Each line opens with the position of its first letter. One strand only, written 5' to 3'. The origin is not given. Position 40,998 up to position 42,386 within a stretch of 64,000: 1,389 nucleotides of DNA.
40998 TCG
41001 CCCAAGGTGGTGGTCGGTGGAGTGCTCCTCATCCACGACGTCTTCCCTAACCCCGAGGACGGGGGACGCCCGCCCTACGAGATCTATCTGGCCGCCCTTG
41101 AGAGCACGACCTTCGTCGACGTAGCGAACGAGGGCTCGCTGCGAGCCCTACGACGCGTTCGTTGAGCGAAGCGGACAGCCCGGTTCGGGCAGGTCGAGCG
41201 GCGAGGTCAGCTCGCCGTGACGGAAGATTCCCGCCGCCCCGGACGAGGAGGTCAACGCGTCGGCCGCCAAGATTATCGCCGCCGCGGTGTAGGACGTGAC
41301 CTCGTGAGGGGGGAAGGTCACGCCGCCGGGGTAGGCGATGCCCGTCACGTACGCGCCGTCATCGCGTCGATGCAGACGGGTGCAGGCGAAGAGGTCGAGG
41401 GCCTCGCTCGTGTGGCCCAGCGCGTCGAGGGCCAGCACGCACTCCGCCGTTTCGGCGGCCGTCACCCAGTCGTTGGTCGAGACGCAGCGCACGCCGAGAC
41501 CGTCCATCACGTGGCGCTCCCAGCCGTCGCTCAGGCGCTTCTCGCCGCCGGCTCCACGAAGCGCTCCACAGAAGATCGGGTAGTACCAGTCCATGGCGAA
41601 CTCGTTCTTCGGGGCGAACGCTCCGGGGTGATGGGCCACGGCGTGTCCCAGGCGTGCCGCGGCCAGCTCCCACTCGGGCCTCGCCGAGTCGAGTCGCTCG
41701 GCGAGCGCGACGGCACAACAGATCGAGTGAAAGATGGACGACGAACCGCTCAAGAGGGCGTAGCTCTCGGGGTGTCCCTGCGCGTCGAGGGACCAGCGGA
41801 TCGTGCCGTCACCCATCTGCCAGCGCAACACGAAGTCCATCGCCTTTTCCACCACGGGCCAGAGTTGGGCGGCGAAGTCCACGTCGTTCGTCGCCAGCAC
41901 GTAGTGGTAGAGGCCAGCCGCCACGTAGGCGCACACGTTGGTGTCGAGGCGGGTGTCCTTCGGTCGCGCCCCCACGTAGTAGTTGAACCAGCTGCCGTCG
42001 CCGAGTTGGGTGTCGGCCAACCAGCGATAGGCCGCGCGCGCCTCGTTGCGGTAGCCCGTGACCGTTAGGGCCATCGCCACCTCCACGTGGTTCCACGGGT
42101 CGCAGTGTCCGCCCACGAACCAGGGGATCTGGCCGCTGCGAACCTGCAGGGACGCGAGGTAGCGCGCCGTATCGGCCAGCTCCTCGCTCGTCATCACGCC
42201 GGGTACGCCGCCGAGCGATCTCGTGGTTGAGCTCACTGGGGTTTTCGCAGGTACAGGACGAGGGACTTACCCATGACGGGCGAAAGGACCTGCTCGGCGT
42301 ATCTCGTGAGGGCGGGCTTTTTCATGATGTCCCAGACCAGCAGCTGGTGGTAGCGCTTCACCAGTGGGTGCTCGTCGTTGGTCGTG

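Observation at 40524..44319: Complete MMP-like (3-O-methylmannose polysaccharide) gene quartet in a non-mycobacterial actinobacterium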

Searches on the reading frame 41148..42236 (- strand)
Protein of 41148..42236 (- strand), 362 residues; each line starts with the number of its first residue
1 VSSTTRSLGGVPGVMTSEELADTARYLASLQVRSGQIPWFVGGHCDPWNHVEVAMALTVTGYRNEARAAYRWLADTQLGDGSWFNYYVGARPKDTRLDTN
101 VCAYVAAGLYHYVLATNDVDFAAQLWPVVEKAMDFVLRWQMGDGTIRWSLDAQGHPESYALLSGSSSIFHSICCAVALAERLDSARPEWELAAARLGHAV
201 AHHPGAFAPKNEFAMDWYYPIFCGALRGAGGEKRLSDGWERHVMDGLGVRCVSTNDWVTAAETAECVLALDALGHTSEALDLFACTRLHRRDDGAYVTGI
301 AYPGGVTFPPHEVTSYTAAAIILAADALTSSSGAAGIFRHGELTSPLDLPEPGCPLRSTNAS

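Call 3: search_protein_families(library=pfam, proteins=[window:41148-42236:-], max_evalue=0.01)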
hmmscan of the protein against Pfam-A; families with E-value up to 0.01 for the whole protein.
window:41148-42236:- (362 aa): 1 family
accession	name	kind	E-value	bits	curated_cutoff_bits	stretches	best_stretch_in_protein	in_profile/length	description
PF13249.12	SQHop_cyclase_N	-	0.00083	19.1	26.2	0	15-67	42-94/291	Squalene-hopene cyclase N-terminal domain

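Call 4: search_protein_families(library=ncbifam, proteins=[window:41148-42236:-], max_evalue=0.01)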
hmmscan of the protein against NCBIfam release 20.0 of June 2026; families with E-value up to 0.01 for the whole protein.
window:41148-42236:- (362 aa): 2 families
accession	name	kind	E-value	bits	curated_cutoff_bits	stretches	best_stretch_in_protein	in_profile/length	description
TIGR01577.1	oligosac_amyl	hypoth_equivalog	1.4e-14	53.6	820.7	1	50-201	300-454/616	oligosaccharide amylase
TIGR01787.1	squalene_cyclas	subfamily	0.0095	14.6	322.7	0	67-172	462-551/622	squalene/oxidosqualene cyclases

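Call 6: search_solved_structures(query=window:41148-42236:-, max_evalue=0.01, show_alignments=2)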
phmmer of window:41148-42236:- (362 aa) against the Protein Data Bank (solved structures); distinct sequences matched with E-value up to 0.01: 1.
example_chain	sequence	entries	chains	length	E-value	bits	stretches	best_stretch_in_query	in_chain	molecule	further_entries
7qsj_A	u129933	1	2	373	4e-101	341.8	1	8-347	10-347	Methylmannose polysaccharide hydrolase (MmpH)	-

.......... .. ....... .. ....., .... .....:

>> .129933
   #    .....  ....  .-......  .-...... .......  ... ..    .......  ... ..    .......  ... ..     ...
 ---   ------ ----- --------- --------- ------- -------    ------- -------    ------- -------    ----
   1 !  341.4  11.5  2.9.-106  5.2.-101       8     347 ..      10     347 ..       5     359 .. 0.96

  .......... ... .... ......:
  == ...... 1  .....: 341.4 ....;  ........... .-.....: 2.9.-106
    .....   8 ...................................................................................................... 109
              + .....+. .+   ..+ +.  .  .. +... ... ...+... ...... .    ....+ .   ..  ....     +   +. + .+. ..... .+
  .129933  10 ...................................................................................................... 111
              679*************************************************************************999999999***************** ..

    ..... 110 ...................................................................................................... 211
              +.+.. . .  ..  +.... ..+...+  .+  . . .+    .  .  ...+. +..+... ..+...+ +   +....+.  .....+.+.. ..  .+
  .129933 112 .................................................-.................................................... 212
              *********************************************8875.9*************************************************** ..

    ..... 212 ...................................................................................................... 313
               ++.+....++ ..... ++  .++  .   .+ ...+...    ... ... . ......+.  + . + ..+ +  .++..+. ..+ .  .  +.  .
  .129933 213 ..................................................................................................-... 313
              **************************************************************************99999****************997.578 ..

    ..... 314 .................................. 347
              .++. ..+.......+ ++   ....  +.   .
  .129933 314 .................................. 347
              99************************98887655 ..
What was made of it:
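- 41148..42236 (-): mmpH-like gene: (alpha/alpha)6-barrel endo-alpha-(1->4)-mannosidase orthologue, 362 aa, with the Acidimicrobiia-type pocket (Asn49/Val101/Tyr316 in window numbering). 7qsj (MmpH) E=4e-101 is the only PDB hit (call 6).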

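Call 17: find_homologous_proteins(query=window:41148-42236:-, max_evalue=1e-10)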
Query window:41148-42236:- (362 aa): 4878 proteins with E <= 1e-10 among 8000 candidates; the best 120 are listed.
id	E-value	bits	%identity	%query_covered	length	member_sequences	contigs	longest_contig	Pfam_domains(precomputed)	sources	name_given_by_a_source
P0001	7.5e-221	751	89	99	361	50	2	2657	-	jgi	jgi:hypothetical protein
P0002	3.9e-203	692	83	99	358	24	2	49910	-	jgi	-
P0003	3.5e-202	689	84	98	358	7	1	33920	-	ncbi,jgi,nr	ncbi:MAG TPA: hypothetical protein VGZ04_03595 [Acidimicrobiales bacterium]|jgi:hypothetical protein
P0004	3.5e-199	679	81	99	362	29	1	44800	-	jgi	jgi:hypothetical protein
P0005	3.7e-199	679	82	99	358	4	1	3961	-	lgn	-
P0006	4.3e-198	676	81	98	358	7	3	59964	-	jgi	-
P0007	4.6e-198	676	82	98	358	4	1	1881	-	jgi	jgi:hypothetical protein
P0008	1.6e-197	674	81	98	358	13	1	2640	-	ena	-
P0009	1.6e-197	674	82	99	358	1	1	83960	-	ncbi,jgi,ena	ncbi:MAG TPA: hypothetical protein VIJ40_07610 [Acidimicrobiales bacterium]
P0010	1.4e-196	671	81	99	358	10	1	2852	-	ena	-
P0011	3.5e-196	669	82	99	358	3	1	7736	-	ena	-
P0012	4.8e-196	669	82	99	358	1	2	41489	-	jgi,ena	-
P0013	3.0e-195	666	81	98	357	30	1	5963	-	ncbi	-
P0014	3.7e-195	666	82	98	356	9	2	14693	-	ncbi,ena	-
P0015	4.7e-195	666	81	98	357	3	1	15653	-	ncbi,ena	-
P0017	2.1e-194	664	80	100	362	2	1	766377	-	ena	-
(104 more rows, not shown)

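Call 18: find_encoding_contigs(protein=window:41148-42236:-, flank=10000, max_places=6)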
Protein window:41148-42236:- (362 aa): 1 contig read that carries it; 1 place shown.
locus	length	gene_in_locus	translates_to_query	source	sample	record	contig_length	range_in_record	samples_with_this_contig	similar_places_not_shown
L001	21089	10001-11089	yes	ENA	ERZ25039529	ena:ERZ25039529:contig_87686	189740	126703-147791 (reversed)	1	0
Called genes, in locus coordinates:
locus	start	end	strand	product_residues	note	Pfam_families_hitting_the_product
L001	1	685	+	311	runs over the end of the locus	PF00528:BPD_transp_1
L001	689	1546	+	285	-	PF13555:AAA_29 (faint), PF00005:ABC_tran, PF02463:SMC_N (faint), PF13304:AAA_21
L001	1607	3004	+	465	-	PF01425:Amidase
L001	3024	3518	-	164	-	PF00484:Pro_CA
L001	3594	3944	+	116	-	PF02627:CMD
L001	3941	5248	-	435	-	PF00067:p450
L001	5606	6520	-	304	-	PF00106:adh_short, PF13561:adh_short_C2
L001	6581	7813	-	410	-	PF02771:Acyl-CoA_dh_N, PF02770:Acyl-CoA_dh_M, PF00441:Acyl-CoA_dh_1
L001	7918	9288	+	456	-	PF13439:Glyco_transf_4, PF13579:Glyco_trans_4_4, PF20706:GT4-conflict, PF00534:Glycos_transf_1, PF13692:Glyco_trans_1_4, PF13524:Glyco_trans_1_2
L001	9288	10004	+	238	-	PF01209:Ubie_methyltran, PF02353:CMAS, PF13489:Methyltransf_23, PF13847:Methyltransf_31, PF08241:Methyltransf_11, PF08242:Methyltransf_12, PF13649:Methyltransf_25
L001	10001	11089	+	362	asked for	-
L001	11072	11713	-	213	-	PF13578:Methyltransf_24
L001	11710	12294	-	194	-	PF01169:GDT1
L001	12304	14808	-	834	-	PF17900:Peptidase_M1_N, PF01433:Peptidase_M1, PF11838:ERAP1_C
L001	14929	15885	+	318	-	PF00294:PfkB, PF25270:Khk (weak)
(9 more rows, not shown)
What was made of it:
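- Checked: The public gene calls on the source contig give the same five genes (call 18).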

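Call 31: find_encoding_contigs(protein=P0017, flank=7000, max_places=2)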
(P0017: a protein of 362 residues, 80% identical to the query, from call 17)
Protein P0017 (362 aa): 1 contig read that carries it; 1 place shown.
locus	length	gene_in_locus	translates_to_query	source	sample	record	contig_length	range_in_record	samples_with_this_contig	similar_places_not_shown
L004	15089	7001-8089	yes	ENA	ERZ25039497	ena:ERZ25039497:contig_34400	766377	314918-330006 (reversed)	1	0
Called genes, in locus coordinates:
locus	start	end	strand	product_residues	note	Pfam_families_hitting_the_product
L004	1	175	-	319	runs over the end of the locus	PF00067:p450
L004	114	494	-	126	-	-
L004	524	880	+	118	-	PF01106:NifU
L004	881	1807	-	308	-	PF00106:adh_short, PF13561:adh_short_C2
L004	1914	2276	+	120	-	PF12802:MarR_2, PF01047:MarR, PF13463:HTH_27 (weak)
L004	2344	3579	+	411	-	PF05977:MFS_3, PF07690:MFS_1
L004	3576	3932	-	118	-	PF00441:Acyl-CoA_dh_1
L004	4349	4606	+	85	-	-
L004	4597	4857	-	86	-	-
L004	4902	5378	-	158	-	-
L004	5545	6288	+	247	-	PF13439:Glyco_transf_4 (faint), PF20706:GT4-conflict, PF00534:Glycos_transf_1, PF13692:Glyco_trans_1_4, PF13524:Glyco_trans_1_2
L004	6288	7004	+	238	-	PF01209:Ubie_methyltran, PF02353:CMAS (weak), PF13489:Methyltransf_23, PF13847:Methyltransf_31, PF08241:Methyltransf_11, PF08242:Methyltransf_12, PF13649:Methyltransf_25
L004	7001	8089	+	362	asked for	-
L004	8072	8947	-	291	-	PF01169:GDT1, PF13578:Methyltransf_24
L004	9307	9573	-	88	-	PF11838:ERAP1_C (weak)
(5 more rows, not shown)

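Call 40: find_related_loci(query=A1, collection=genome_contigs, flank=7000)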
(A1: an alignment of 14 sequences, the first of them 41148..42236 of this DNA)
Query A1 (362 aa) in genome_contigs; peptide patterns used: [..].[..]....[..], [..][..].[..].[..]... (x = any residue, [..] = any of these).
600 stretches matched a pattern (row limit reached: there are more); 600 encode a relative of the query (tblastn E <= 1e-3); the best 80 are kept; 80 distinct loci.
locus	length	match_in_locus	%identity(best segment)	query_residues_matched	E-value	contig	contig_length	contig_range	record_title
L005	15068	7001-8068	82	1-356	0e+0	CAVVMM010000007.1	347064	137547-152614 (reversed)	MAG: uncultured Acidimicrobiaceae bacterium isolate MFD09222.bin.3.337 genome assembly, contig: contig_146151, whole gen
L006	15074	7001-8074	82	1-358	0e+0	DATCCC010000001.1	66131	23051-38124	MAG TPA_asm: Acidimicrobiales bacterium isolate SMAG_U7689 k141_33675, whole genome shotgun sequence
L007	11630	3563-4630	79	1-356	0e+0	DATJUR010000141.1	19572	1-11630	MAG TPA_asm: Acidimicrobiales bacterium isolate SMAG_U15051 k141_2067474, whole genome shotgun sequence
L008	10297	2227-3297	78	1-357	9e-178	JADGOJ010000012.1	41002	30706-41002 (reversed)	MAG: Acidimicrobiales bacterium isolate Chersky.15_6 contig-100_239, whole genome shotgun sequence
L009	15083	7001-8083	76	1-361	1e-177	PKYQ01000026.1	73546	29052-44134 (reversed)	MAG: Acidimicrobiaceae bacterium isolate palsa_641 73.20120500_P17.2_contig_168, whole genome shotgun sequence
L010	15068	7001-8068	75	1-356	3e-174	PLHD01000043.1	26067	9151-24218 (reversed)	MAG: Acidimicrobiaceae bacterium isolate bog_576 73.20110800_S2D.3_contig_11418, whole genome shotgun sequence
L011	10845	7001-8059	72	4-356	3e-171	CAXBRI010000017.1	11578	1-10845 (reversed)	MAG TPA_asm: uncultured bacterium isolate SRR1793861_metabat2_35 genome assembly, contig: ERZ2944634.637, whole genome s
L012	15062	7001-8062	79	3-356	0e+0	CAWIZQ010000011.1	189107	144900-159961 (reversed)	MAG: uncultured Acidimicrobiaceae bacterium isolate MFD06092.bin.2.149 genome assembly, contig: contig_84203, whole geno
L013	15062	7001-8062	63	1-354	3e-145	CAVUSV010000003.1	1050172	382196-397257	MAG: uncultured Acidimicrobiaceae bacterium isolate MFD00964.bin.2.173 genome assembly, contig: contig_17622, whole geno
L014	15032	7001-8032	65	11-354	3e-145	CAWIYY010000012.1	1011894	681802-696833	MAG: uncultured Acidimicrobiaceae bacterium isolate MFD06092.bin.2.89 genome assembly, contig: contig_4527, whole genome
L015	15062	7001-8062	62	1-354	6e-144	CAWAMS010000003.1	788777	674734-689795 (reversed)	MAG: uncultured Acidimicrobiaceae bacterium isolate MFD01716.bin.2.70 genome assembly, contig: contig_46127, whole genom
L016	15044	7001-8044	63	7-354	8e-143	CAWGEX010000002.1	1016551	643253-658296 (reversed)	MAG: uncultured Acidimicrobiaceae bacterium isolate MFD05841.bin.1.270 genome assembly, contig: contig_21873, whole geno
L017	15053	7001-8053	64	11-361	7e-142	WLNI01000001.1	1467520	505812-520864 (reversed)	MAG: Actinomycetota bacterium isolate UFOp-RH-23may17-1228 RH-23may17-1228-c1, whole genome shotgun sequence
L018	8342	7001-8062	61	1-354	7e-141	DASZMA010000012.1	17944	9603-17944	MAG TPA_asm: Acidimicrobiales bacterium isolate SMAG_U5879 k141_3581344, whole genome shotgun sequence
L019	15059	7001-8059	64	2-354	1e-139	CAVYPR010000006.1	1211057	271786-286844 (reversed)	MAG: uncultured Actinomycetota bacterium isolate MFD05512.bin.2.144 genome assembly, contig: contig_3271, whole genome s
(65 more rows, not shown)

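Call 46: search_protein_representatives(protein=window:41148-42236:-)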
Query: 362 residues. Proteins with E-value up to 0.001 (for the whole library): 1601; up to 1e-10: 1046; up to 1e-30: 332. The best 150 are listed.
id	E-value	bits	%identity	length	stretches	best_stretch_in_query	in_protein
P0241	5.3e-181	617.8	74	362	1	1-359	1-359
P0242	3.1e-131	454.1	60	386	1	10-352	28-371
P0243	4.2e-115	401.0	74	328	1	1-231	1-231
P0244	3.2e-110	384.9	75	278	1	9-222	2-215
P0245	2.3e-103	362.4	52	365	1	19-349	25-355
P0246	3.4e-102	358.5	61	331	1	23-275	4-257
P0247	6.9e-102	357.5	51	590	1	12-340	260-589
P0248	1.1e-101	356.8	50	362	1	12-350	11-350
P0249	1.4e-97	343.3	49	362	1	10-347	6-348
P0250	3.6e-92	325.5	49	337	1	18-339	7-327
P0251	1.3e-90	320.4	65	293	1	66-284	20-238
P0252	2.8e-90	319.3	79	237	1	93-277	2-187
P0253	2.6e-88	312.8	53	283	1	7-278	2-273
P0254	9.3e-88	311.0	45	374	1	9-346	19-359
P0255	1.3e-86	307.3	48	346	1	15-331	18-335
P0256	8.6e-85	301.2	44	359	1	22-340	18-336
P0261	2.2e-77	276.8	45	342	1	15-340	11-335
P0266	5.0e-76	272.4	42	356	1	5-341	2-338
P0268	2.4e-74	266.8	46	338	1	14-339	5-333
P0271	7.5e-73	261.9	45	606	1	11-336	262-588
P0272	1.1e-72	261.4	43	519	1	15-342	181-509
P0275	3.2e-71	256.6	46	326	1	23-339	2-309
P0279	3.1e-69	250.0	41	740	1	16-339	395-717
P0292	1.7e-66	241.0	42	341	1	16-339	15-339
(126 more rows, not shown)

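Call 48: list_cluster_members(proteins=[P0247, P0254, P0256, P0261, P0268, P0275, P0279, P0272, P0266, P0292])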
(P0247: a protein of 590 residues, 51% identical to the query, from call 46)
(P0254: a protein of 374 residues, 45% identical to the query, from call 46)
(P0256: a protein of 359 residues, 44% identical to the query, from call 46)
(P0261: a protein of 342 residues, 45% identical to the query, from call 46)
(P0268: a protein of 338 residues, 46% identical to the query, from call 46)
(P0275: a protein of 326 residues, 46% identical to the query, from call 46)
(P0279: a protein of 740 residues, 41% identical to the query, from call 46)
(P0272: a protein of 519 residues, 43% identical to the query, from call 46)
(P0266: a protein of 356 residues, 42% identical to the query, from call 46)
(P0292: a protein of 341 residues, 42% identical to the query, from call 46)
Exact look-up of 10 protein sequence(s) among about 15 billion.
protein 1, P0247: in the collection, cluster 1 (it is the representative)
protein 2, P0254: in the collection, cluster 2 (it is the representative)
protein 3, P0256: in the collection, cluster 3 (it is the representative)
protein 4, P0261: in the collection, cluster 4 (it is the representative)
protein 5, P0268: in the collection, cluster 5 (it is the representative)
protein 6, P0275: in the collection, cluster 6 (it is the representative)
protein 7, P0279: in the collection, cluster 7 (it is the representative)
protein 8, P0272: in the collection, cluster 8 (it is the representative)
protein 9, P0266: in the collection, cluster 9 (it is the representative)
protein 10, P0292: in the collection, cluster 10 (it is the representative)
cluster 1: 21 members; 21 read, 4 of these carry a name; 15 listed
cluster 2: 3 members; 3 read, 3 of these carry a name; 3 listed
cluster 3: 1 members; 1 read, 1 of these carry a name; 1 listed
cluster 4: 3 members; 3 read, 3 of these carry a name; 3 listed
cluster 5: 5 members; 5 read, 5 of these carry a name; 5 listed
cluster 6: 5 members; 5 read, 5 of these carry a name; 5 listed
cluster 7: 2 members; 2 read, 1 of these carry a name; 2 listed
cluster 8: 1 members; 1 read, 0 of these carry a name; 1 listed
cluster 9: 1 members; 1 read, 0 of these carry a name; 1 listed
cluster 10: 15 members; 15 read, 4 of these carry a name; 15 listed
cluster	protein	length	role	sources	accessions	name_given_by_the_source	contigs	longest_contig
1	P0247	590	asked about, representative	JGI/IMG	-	-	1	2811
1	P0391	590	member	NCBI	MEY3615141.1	MAG: hypothetical protein RLZZ518_141 [Actinomycetota bacterium]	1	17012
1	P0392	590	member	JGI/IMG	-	SAM-dependent methyltransferase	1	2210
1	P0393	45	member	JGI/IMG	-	hypothetical protein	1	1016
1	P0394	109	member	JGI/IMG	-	hypothetical protein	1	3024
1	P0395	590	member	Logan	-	-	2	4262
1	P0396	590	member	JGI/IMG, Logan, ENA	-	-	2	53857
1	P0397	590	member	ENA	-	-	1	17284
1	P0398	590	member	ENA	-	-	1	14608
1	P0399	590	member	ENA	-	-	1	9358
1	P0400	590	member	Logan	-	-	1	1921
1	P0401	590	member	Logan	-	-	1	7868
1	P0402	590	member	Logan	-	-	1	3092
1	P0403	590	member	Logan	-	-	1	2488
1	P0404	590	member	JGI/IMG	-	-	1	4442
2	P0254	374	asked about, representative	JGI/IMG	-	hypothetical protein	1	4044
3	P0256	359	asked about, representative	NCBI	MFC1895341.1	phenyltransferase domain-containing protein [Thermodesulfobacteriota bacterium]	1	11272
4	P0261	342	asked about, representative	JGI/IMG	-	hypothetical protein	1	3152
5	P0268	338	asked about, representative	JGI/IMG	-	hypothetical protein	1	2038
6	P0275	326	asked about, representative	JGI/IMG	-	hypothetical protein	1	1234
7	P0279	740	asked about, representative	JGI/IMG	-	hypothetical protein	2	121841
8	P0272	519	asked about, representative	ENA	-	-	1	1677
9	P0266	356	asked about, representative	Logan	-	-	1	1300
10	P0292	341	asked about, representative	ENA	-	-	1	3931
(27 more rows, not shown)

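Call 63: find_homologous_proteins(query=A2, max_evalue=1e-30)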
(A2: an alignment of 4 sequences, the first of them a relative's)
Query A2 (4 sequences) (349 aa, profile of the alignment): 7956 proteins with E <= 1e-30 among 8000 candidates; the best 120 are listed.
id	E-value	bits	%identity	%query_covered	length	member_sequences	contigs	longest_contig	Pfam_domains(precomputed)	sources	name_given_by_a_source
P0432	7.3e-188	641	58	96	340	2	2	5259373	-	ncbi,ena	-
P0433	1.1e-185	634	53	95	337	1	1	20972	-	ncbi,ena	-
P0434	3.5e-183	626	68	99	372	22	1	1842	-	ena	-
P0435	4.3e-183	626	69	99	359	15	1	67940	-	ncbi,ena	-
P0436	1.3e-182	624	68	99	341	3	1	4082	-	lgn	-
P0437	9.1e-182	621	68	99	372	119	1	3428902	PF22124.3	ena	-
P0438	1.9e-181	620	94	100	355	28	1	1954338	-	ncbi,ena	-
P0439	4.0e-181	619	93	99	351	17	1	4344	-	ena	-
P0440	1.3e-180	617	93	100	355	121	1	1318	-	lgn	-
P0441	4.0e-180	616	67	99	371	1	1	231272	PF22124.3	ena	-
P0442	7.7e-180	615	66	99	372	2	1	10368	-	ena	-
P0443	1.7e-179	614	89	99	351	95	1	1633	-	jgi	jgi:hypothetical protein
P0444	4.5e-179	612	79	100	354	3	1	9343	PF13249.13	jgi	jgi:hypothetical protein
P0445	2.3e-178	610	79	99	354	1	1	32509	PF13249.13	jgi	jgi:hypothetical protein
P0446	3.5e-178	609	79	100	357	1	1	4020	-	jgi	jgi:hypothetical protein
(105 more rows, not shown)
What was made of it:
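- Tried and rejected: The 80 genome loci and the 120 best hits of a profile built from Ilumatobacteraceae, Microthrixaceae and Sva0996 sequences were all MAGs or unnamed (calls 40, 63).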
